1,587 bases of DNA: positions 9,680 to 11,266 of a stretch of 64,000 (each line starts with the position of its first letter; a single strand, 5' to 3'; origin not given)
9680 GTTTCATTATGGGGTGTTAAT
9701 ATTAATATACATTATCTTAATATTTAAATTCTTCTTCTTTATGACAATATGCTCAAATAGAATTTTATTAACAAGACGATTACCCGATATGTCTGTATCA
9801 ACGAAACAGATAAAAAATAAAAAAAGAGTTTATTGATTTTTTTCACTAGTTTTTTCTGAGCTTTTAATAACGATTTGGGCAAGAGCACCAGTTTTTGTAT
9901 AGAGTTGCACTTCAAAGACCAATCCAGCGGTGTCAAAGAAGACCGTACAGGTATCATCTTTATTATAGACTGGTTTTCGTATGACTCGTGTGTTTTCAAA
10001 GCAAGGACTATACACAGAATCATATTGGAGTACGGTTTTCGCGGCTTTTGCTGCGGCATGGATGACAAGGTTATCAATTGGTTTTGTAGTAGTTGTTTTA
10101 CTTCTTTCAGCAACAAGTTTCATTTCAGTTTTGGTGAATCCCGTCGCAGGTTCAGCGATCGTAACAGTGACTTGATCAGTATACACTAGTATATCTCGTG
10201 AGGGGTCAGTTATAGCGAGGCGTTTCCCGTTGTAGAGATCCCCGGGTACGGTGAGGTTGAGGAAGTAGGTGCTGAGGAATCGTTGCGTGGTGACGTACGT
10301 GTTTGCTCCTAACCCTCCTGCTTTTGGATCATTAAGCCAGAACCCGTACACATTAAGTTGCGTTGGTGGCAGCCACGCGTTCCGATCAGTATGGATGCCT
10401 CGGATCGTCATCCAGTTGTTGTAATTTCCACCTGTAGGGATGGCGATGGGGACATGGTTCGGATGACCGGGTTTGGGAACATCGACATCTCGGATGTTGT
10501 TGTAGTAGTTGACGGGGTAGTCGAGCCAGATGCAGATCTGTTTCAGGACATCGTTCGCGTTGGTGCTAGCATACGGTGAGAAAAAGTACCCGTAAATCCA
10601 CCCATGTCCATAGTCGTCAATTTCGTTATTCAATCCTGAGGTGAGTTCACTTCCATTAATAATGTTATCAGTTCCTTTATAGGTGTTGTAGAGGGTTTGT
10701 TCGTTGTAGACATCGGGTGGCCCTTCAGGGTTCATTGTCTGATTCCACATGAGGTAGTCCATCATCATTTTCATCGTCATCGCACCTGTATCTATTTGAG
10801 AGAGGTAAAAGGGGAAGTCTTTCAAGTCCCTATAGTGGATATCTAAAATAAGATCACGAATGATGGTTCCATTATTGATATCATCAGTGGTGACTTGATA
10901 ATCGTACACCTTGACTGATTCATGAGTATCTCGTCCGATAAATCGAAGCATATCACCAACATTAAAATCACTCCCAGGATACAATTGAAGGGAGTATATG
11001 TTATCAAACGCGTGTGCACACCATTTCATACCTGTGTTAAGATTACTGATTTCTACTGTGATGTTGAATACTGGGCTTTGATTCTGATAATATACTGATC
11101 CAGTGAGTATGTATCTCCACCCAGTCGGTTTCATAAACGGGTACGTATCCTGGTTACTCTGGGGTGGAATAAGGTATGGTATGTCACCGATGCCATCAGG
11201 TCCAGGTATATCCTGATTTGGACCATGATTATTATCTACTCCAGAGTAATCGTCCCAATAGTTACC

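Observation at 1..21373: Five tandem, co-oriented genes for giant secreted multidomain proteins fill the first third of the window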

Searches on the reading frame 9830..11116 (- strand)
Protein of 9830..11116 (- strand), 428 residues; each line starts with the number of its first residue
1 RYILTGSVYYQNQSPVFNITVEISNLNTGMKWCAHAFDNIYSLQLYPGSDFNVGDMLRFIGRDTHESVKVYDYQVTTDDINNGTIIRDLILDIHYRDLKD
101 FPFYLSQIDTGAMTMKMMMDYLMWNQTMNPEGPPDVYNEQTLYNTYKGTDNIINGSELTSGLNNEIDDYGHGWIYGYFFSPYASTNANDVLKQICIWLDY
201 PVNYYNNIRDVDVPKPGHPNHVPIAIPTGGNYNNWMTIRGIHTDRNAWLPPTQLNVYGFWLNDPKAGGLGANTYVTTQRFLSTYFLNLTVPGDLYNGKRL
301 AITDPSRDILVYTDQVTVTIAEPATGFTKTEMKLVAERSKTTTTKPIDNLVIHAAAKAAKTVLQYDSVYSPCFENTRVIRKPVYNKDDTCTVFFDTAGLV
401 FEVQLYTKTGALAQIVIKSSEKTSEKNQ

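Call 10: find_homologous_proteins(query=window:9830-11116:-, max_evalue=0.001)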
Query window:9830-11116:- (428 aa): 31 proteins with E <= 0.001 among 3078 candidates.
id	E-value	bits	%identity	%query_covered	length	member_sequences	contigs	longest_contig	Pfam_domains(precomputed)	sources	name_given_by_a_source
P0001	2.2e-162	559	60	99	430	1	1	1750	-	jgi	jgi:hypothetical protein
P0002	1.2e-150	521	59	93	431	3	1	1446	-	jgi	-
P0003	1.3e-144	501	54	97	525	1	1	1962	-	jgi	-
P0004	3.8e-140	486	60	82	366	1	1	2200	-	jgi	-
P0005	3.1e-139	483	53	94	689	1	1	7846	-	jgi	jgi:hypothetical protein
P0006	2.1e-138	480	52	99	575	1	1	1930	PF20773.6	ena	-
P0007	1.6e-137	477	53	99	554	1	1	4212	PF05048.20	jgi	-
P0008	1.6e-135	471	50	97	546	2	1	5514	-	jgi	-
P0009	4.0e-127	443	49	97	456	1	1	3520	-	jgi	-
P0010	2.2e-120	421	50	97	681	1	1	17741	PF13385.14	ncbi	ncbi:MAG: LamG domain-containing protein, partial [Methanobacteriota archaeon]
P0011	2.0e-118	414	47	97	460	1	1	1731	-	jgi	jgi:hypothetical protein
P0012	2.0e-116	408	51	84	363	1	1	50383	-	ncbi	ncbi:MAG: hypothetical protein V1726_00880, partial [Methanobacteriota archaeon]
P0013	4.5e-112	393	55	74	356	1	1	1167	-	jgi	jgi:hypothetical protein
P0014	3.1e-105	371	47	87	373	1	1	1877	-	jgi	-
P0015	1.9e-104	368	53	77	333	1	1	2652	-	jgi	jgi:hypothetical protein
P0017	4.1e-98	347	51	70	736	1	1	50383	PF01640.24,PF13734.12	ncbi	ncbi:MAG: C10 family peptidase [Methanobacteriota archaeon]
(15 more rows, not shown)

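Call 12: find_encoding_contigs(protein=P0017, flank=10000, max_places=3)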
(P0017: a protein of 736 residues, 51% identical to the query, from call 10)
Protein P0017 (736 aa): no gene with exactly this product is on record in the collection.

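Call 14: find_related_loci(query=A2, collection=genome_contigs, flank=10000)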
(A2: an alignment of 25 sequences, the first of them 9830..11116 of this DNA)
Query A2 (428 aa) in genome_contigs; peptide patterns used: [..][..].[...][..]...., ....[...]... (x = any residue, [..] = any of these).
136 stretches matched a pattern; 40 encode a relative of the query (tblastn E <= 1e-3); 39 distinct loci.
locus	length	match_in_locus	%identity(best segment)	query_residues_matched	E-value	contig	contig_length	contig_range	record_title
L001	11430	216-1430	36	3-401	2e-67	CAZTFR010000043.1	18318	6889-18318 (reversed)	MAG TPA_asm: uncultured Thermoplasmatales archaeon isolate SRP141376_co1_12 genome assembly, contig: NODE_6329_length_18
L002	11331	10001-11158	34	4-387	4e-65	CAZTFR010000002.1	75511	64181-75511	MAG TPA_asm: uncultured Thermoplasmatales archaeon isolate SRP141376_co1_12 genome assembly, contig: NODE_877_length_755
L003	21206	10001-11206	36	4-395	5e-65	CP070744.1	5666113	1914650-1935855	MAG: Phycisphaerales bacterium isolate bin37 chromosome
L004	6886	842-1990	36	3-377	2e-62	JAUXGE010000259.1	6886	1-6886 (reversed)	MAG: Planctomycetota bacterium isolate CSMAG_2921 CSMAG_2921_k117_6995686_length_6886_cov_16.9764, whole genome shotgun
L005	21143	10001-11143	36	3-378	4e-61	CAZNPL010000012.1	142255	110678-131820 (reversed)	MAG TPA_asm: uncultured Phycisphaeraceae bacterium isolate SRP141376_co2_188 genome assembly, contig: NODE_259_length_14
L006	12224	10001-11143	36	4-376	2e-60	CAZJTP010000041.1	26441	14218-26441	MAG TPA_asm: uncultured Phycisphaeraceae bacterium isolate binchicken_co116_291 genome assembly, contig: NODE_1674_lengt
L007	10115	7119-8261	35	4-376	2e-60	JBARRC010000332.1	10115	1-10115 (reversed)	MAG: Phycisphaerae bacterium isolate MFD13433_ilm_asm_bin31 k127_114972, whole genome shotgun sequence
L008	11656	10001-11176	35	4-388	4e-60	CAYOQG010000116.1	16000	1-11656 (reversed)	MAG TPA_asm: uncultured Phycisphaeraceae bacterium isolate SRP323688_co1_276 genome assembly, contig: NODE_5851_length_1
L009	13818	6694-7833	34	15-388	1e-58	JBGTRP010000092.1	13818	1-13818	MAG: Acanthopleuribacteraceae bacterium isolate WDNA12_bin.10.orig NODE_3409_length_13818_cov_0.521876, whole genome sho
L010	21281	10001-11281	35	4-421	3e-58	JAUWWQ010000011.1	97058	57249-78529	MAG: Planctomycetota bacterium isolate CSMAG_2662 CSMAG_2662_k127_2088062_length_97058_cov_28.4401, whole genome shotgun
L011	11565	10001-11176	36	2-384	1e-63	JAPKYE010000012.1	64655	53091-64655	MAG: Methanobacteriota archaeon isolate LacPavin_0920_SED4_MAG_39_12 LacPavin_0920_SED4_scaffold_2043867, whole genome s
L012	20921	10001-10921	39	14-305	8e-54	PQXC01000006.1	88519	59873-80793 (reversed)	MAG: Candidatus Methanophagaceae archaeon isolate G60ANME1 NODE_6_length_88519_cov_13.147, whole genome shotgun sequence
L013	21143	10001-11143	33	3-384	4e-50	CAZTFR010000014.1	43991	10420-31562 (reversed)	MAG TPA_asm: uncultured Thermoplasmatales archaeon isolate SRP141376_co1_12 genome assembly, contig: NODE_2076_length_43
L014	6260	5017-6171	31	2-388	5e-48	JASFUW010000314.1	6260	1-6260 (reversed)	MAG: Phycisphaerae bacterium isolate D1105M12metaG_Bin_242 D1105M12metaG_FD_scaffold_1798_c1, whole genome shotgun seque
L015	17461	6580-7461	34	86-376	1e-44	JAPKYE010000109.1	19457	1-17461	MAG: Methanobacteriota archaeon isolate LacPavin_0920_SED4_MAG_39_12 LacPavin_0920_SED4_scaffold_10438, whole genome sho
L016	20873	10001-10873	34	97-384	1e-40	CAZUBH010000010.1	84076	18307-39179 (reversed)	MAG TPA_asm: uncultured Thermoplasmatales archaeon isolate SRP141376_co1_301 genome assembly, contig: NODE_724_length_84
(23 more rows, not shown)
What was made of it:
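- Hosts are Thermoplasmatales-type MAGs, ANME-1/2, Micrarchaeota, Phycisphaerae/Planctomycetota, Omnitrophota and Acanthopleuribacteraceae (call 14).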

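Call 17: search_solved_structures(query=A2, max_evalue=10, show_alignments=2)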
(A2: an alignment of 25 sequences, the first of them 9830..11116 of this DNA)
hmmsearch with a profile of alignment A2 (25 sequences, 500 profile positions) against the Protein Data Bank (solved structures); distinct sequences matched with E-value up to 10: 0.

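Call 21: predict_structure(alignment_id=A2)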
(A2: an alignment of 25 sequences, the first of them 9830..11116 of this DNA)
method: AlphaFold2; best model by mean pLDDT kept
length: 428 residues; sequences in the alignment: 25
mean_pLDDT: 89.3   pTM: 0.79
mean pLDDT of the five models: 89.3, 89.1, 86.6, 85.5, 85.3
residues with pLDDT >= 90: 269; 70-90: 141; 50-70: 11; < 50: 7
segments of 3 or more residues with pLDDT < 50: 422-428
pLDDT, mean of each block of 10 residues (from residue 1): 90 84 86 92 94 91 78 91 92 83 95 97 90 92 94 95 77 74 96 95 85 86 94 96 88 92 94 95 96 96 88 88 87 86 86 96 86 93 93 95 96 93 38
secondary structure, 60 per line:
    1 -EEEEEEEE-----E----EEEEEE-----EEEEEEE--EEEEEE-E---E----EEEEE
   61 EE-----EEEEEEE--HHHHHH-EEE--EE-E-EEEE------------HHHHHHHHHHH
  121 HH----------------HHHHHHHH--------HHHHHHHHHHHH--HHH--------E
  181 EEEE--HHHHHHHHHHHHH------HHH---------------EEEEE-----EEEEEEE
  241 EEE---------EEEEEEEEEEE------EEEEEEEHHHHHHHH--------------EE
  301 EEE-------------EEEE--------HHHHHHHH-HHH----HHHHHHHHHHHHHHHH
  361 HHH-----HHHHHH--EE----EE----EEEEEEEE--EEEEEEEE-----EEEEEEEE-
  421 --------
elements in order: E2-9 E20-25 E31-37 E40-45 E56-62 E68-74 H77-82 E84-86 E94-97 H110-122 H139-146 H155-166 E180-184 H187-199 E224-228 E234-243 E253-263 E270-276 H277-284 E299-303 E317-320 H329-336 H345-363 H369-374 E389-396 E399-406 E412-419
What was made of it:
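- On T9SS C-terminal sorting domain, for the tail: The tail is ~430 aa with three domains (call 21).
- On Archaeosortase/exosortase substrates (PGF-CTERM, PEF-CTERM, PEP-CTERM): The C-termini are beta-strands of a folded domain (call 21).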

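Call 23: fold_search(model_id=the predicted structure, library=pdb)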
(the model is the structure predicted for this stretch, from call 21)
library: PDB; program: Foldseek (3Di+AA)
matches with E <= 10: 1034; with E <= 0.001: 0
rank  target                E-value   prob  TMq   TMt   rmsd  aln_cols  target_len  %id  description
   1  3lmx_M                1.9e-03  1.00  0.15  0.27   8.0       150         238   13  Tyrosine 447 of Protocatechuate 34,-Dioxygenase Controls Efficient Progress Through Catalysis (released 2011-02-16)
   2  1ykm_B                2.0e-03  1.00  0.15  0.25   8.0       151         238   12  Protocatechuate 3,4-Dioxygenase Y408E mutant (released 2005-08-16)
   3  2pcd_M                2.4e-03  1.00  0.15  0.27   8.2       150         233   13  STRUCTURE OF PROTOCATECHUATE 3,4-DIOXYGENASE FROM PSEUDOMONAS AERUGINOSA AT 2.15 ANGSTROMS RESOLUTION (released 1994-12-20)
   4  3pcd_M                2.4e-03  1.00  0.15  0.26   7.8       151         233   10  PROTOCATECHUATE 3,4-DIOXYGENASE Y447H MUTANT (released 1998-05-27)
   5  1yko_B                2.9e-03  1.00  0.15  0.25   7.8       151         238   11  Protocatechuate 3,4-Dioxygenase Y408H mutant (released 2005-08-16)
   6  8qox_B                3.2e-03  0.98  0.14  0.14   6.6       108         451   13  Two-component assembly of SlaA and SlaB S-layer proteins of Sulfolobus acidocaldarius (released 2024-02-21)
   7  3mi1_M                4.1e-03  1.00  0.15  0.27   8.0       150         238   13  Axial Ligand Swapping In Double Mutant Maintains Intradiol-cleavage Chemistry in Protocatechuate 3,4-Dioxygenase (released 2011-04-27)
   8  9n2d_E                4.9e-03  1.00  0.16  0.40   4.0        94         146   17  Cryo-EM structure of an extended F. johnsoniae BAM complex, composite map (released 2025-07-09)
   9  3t67_M                4.9e-03  1.00  0.15  0.26   7.9       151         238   12  Axial Ligand Swapping In Double Mutant Maintains Intradiol-cleavage Chemistry in Protocatechuate 3,4-Dioxygenase (released 2012-08-01)
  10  5ek8                  5.8e-03  0.28  0.17  0.12  23.8       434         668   11  Crystal structure of a 9R-lipoxygenase from Cyanothece PCC8801 at 2.7 Angstroms (released 2015-12-23)
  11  5td3_A                6.2e-03  1.00  0.15  0.20   9.2       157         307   10  Crystal structure of Catechol 1,2-dioxygenase from Burkholderia vietnamiensis (released 2016-11-02)
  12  1ykk_B                6.2e-03  1.00  0.15  0.25   8.0       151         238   11  Protocatechuate 3,4-Dioxygenase Y408C Mutant (released 2005-08-16)
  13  2buv_B                6.2e-03  0.99  0.13  0.22   7.9       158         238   11  Crystal Structure Of Protocatechuate 3,4-Dioxygenase from Acinetobacter Sp. ADP1 Mutant R457S in Complex with Protocat (released 2006-09-04)
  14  4ilv_A                6.5e-03  1.00  0.16  0.39   6.5       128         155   11  Structure of the dioxygenase domain of SACTE_2871, a novel dioxygenase carbohydrate-binding protein fusion from the ce (released 2013-05-15)
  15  3t63_M                6.5e-03  1.00  0.15  0.26   7.8       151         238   12  Axial Ligand Swapping In Double Mutant Maintains Intradiol-cleavage Chemistry in Protocatechuate 3,4-Dioxygenase (released 2012-08-01)
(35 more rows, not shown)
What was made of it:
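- The N-terminal sandwich matches CnaB, transthyretin-like and dioxygenase sandwiches (call 23).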

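Call 45: search_protein_representatives(alignment_id=A2)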
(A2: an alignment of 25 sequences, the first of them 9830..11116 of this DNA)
Query: 25 sequences, 500 profile positions. Proteins with E-value up to 0.001 (for the whole library): 583; up to 1e-10: 354; up to 1e-30: 163. The best 150 are listed.
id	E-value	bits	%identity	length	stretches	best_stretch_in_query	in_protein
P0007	7.7e-206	701.2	-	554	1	8-498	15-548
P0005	4.0e-203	692.2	-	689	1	38-492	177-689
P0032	5.9e-202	688.4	-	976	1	60-493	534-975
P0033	7.7e-199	678.1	-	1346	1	60-491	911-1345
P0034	3.3e-197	672.7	-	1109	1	61-492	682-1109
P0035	4.7e-197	672.2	-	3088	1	37-495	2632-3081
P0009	2.0e-194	663.5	-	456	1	53-492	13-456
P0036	1.2e-193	660.9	-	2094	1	37-492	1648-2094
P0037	4.1e-188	642.7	-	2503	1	68-497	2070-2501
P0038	1.5e-186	637.6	-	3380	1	67-496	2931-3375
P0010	8.6e-181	618.6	-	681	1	22-492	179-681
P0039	6.9e-174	595.8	-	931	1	71-496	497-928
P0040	3.9e-170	583.4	-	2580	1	72-495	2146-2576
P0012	4.2e-169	580.0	-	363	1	133-493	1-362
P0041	9.0e-168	575.6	-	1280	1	70-491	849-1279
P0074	2.3e-85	303.8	-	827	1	71-459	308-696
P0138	3.3e-48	181.2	-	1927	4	272-420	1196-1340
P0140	5.8e-47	177.1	-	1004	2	296-470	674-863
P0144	2.5e-44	168.4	-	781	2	296-484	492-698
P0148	2.8e-43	165.0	-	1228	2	296-465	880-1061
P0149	6.5e-43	163.7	-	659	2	296-469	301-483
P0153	3.3e-40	154.8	-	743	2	296-459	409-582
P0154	7.1e-40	153.7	-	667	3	296-442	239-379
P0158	1.1e-38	149.8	-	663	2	299-435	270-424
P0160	6.5e-38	147.2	-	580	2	296-470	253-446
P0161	8.3e-38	146.9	-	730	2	296-462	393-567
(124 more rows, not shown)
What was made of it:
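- Family size and spread: 583 clusters at E<=1e-3 and 163 at E<=1e-30 (call 45).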

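Call 46: search_protein_families(library=pfam, proteins=[P0138, P0140, P0144, P0148, P0149, P0153, P0154, P0158, P0160, P0161], max_evalue=0.01)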
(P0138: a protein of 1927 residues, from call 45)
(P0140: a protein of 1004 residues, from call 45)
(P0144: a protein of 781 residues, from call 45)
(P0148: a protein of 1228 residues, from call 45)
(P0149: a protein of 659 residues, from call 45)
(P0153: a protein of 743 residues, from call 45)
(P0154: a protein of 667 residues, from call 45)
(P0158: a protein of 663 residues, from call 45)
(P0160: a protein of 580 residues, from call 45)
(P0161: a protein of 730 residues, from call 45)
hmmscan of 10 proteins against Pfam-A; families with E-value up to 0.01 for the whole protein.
P0138 (1927 aa): 2 families
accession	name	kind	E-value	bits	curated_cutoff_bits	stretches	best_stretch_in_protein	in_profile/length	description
PF11824.13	DUF3344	-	1.2e-41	143.6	27.2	1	719-1011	1-275/275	Protein of unknown function (DUF3344)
PF07705.17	CARDB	-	1.3e-12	48.3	22.7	1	591-705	2-98/101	CARDB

P0140 (1004 aa): 2 families
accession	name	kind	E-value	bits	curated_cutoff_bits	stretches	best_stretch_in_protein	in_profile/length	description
PF05638.18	T6SS_HCP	-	6e-23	82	23.5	1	74-230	9-129/129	Type VI secretion system effector, Hcp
PF05048.19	NosD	-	2e-09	37.7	23.6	1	309-420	97-212/212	Periplasmic copper-binding protein (NosD)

P0144 (781 aa): 0 families

P0148 (1228 aa): 9 families
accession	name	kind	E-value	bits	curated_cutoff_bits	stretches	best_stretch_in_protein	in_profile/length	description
PF13570.13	Beta-prop_ACSF4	-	2.9e-26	93.1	133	3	513-660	196-327/329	Beta-alanine-activating enzyme, beta-propeller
PF13517.12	FG-GAP_3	-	3.7e-22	79.1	26.9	5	348-409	1-61/61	FG-GAP-like repeat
PF13360.13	PQQ_2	-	2.4e-15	57.3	27.6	1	365-531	2-147/233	Outer membrane protein assembly factor BamB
PF01839.29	FG-GAP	-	5.7e-13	48.9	22.1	1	395-410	6-21/37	FG-GAP repeat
PF23727.1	Beta-prop_FAM234A_B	-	3.7e-08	32.8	26.4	0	418-482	263-330/467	FAM234A/B beta-propeller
PF25292.1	Beta-prop_CGLA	-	7.1e-07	29.4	26.8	1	553-629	2-73/316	Lambda-carrageenase beta-propeller domain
PF14783.12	BBS2_Mid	-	0.00014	22.3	27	0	637-660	4-27/108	Ciliary BBSome complex subunit 2, middle region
PF16743.10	PliI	-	0.00076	19.6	27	0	590-615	64-89/123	Periplasmic lysozyme inhibitor of I-type lysozyme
PF23743.1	Beta-prop_BBS7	-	0.00094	19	27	0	629-660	218-249/299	BBS7 beta-propeller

P0149 (659 aa): 0 families

P0153 (743 aa): 0 families

P0154 (667 aa): 2 families
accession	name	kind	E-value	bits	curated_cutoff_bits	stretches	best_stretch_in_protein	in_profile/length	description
PF00404.24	Dockerin_1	-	0.00013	22.6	22.9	1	608-655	3-51/57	Dockerin type I domain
PF02412.23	TSP_3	-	0.0004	20.5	25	1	572-593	15-36/36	Thrombospondin type 3 repeat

P0158 (663 aa): 1 family
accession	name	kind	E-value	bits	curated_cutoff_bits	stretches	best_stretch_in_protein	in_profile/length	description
PF11617.13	Cu-binding_MopE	-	2e-12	47.5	27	1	615-644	1-30/30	Putative metal-binding motif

P0160 (580 aa): 0 families

P0161 (730 aa): 0 families
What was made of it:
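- Tried and rejected: Pfam on distant family members that match only the second half of the profile gave no annotation for the tail (call 46).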

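Call 55: search_protein_families(library=pfam, alignment_id=A5, max_evalue=0.0001)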
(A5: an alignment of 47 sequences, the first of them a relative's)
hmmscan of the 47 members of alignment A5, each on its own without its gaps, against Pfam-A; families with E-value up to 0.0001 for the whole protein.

A. member 1, P0017 (736 aa): 2 families
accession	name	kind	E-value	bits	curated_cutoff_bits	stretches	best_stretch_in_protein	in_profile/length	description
PF01640.23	Peptidase_C10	-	8.4e-32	111.4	26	1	180-380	1-194/194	Peptidase C10 family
PF13734.11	Inhibitor_I69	-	2.4e-08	34.7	25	1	41-122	5-94/98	Spi protease inhibitor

B. families by the number of members that match (of 47 scanned): 38 families (the first 25 are shown)
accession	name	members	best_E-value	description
PF08126.16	Propeptide_C25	8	3.7e-35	Propeptide_C25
PF01364.23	Peptidase_C25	7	1.9e-70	Peptidase family C25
PF07705.17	CARDB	5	3.1e-15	CARDB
PF03785.20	Peptidase_C25_C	5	4.6e-11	Peptidase family C25, C terminal ig-like domain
PF18998.6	Flg_new_2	4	6.4e-53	Divergent InlB B-repeat domain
PF13385.13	Laminin_G_3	4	3.2e-17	Concanavalin A-like lectin/glucanases superfamily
PF10102.14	DUF2341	4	9.1e-09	Domain of unknown function (DUF2341)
PF00082.27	Peptidase_S8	3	1.6e-61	Subtilase family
PF05048.19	NosD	3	1.4e-28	Periplasmic copper-binding protein (NosD)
PF13229.12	Beta_helix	3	6e-25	Right handed beta helix region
PF13964.12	Kelch_6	3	8.9e-13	Kelch motif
PF01640.23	Peptidase_C10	2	8.4e-32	Peptidase C10 family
PF13365.12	Trypsin_2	2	8.5e-13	Trypsin-like peptidase domain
PF13620.12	CarboxypepD_reg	2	4.3e-09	Carboxypeptidase regulatory-like domain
PF13734.11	Inhibitor_I69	2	9.1e-09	Spi protease inhibitor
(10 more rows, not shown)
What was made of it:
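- Heads elsewhere (47 members scanned): C25 (7-8 of 47), S8, C10, Trypsin_2, C1, M14, PAD_porph, LamG, DUF2341, NosD/beta-helix, Kelch and CBM96 (call 55). Peptidase heads with propeptides are frequent in the family, so a maturation role is conceivable (call 55).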

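Call 57: find_encoding_contigs(protein=P0010, flank=10000, max_places=3)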
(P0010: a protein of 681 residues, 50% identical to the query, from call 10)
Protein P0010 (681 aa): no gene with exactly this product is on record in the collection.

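Call 58: find_encoding_contigs(protein=P0005, flank=10000, max_places=3)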
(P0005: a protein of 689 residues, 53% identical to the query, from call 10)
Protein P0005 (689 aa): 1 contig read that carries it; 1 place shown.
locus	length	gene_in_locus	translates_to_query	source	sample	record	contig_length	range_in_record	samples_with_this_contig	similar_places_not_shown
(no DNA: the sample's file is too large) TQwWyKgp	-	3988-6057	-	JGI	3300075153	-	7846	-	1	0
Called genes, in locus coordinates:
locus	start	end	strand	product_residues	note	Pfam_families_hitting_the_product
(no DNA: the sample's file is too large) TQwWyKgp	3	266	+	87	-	PF00464:SHMT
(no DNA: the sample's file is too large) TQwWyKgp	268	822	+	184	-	PF13238:AAA_18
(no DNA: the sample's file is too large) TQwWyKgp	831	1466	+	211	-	PF01066:CDP-OH_P_transf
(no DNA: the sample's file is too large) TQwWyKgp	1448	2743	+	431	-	PF13167:GTP-bdg_N, PF19993:DO-GTPase2 (faint), PF16360:GTP-bdg_M, PF03193:RsgA_GTPase (faint), PF00009:GTP_EFTU, PF01926:MMR_HSR1, PF02421:FeoB_N, PF16897:MMR_HSR1_Xtn (weak)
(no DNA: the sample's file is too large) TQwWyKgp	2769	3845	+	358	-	PF20221:DUF6580, PF14478:DUF4430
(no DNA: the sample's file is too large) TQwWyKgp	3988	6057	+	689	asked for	-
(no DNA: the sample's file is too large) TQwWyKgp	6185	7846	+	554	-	?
